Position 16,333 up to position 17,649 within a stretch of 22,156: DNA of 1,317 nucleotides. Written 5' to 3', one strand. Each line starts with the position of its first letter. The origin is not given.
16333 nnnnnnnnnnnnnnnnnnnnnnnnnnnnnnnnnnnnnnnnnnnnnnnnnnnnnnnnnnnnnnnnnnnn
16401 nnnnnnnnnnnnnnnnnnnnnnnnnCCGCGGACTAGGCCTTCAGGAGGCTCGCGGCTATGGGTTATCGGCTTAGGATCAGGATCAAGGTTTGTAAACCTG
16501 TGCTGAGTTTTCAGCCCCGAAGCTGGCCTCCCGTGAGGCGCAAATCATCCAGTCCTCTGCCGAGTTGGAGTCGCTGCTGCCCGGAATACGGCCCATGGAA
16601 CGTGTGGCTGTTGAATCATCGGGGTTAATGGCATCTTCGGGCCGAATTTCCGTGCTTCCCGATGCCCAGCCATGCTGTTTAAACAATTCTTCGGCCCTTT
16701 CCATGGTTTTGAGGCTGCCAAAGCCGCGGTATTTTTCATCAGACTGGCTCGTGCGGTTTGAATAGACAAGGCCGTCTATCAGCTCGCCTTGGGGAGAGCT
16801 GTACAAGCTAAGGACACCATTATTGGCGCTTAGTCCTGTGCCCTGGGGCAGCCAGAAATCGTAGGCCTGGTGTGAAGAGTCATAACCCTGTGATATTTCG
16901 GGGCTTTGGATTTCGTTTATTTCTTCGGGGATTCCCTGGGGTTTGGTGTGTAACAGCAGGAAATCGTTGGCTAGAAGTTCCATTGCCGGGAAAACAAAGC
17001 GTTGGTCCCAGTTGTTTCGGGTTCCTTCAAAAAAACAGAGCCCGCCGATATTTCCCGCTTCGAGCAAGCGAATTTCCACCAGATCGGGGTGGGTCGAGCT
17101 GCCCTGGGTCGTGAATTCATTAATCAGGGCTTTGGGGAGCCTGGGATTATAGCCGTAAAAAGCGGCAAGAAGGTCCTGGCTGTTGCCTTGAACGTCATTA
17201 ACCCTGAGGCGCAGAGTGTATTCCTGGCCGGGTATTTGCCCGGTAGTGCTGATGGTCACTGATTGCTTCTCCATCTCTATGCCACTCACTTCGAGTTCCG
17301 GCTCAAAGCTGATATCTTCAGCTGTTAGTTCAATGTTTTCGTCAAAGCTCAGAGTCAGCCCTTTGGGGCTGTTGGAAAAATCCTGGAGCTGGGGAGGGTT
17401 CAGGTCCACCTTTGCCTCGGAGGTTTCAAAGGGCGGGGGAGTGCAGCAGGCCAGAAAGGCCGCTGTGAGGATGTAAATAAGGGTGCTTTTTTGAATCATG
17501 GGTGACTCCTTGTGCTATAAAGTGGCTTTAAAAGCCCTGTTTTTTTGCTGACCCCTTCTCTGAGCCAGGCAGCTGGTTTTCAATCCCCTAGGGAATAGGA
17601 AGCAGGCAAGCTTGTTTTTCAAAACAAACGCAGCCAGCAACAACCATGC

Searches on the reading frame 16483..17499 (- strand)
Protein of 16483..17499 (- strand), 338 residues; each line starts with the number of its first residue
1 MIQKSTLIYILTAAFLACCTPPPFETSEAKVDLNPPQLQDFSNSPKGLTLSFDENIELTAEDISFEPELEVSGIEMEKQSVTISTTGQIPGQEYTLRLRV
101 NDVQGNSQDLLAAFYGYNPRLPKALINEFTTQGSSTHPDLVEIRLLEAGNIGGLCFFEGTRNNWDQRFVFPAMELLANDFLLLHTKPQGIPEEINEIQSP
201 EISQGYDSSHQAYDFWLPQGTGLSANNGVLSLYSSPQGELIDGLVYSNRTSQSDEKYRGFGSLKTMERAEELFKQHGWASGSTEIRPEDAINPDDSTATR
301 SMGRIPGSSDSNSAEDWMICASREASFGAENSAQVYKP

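Call 7: search_protein_families(library=pfam, proteins=[window:16483-17499:-])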
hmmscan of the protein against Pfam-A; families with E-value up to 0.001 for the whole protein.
window:16483-17499:- (338 aa): 0 families

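Call 65: find_encoding_contigs(protein=window:16483-17499:-, flank=10000, max_places=10)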
Protein window:16483-17499:- (338 aa): 2 contigs read that carry it; 2 places shown.
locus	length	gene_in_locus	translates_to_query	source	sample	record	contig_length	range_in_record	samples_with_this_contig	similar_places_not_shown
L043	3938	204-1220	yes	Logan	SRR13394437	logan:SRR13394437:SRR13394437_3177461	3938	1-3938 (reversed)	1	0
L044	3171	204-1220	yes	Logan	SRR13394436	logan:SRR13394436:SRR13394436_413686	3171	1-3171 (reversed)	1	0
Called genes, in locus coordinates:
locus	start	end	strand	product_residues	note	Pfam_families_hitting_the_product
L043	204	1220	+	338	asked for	PF26342:TP_1001_2nd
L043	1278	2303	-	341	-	PF13187:Fer4_9 (faint), PF14697:Fer4_21 (faint), PF00037:Fer4 (faint), PF13484:Fer4_16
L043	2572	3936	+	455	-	?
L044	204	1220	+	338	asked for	PF26342:TP_1001_2nd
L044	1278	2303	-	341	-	PF13187:Fer4_9 (faint), PF14697:Fer4_21 (faint), PF00037:Fer4 (faint), PF13484:Fer4_16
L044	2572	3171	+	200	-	?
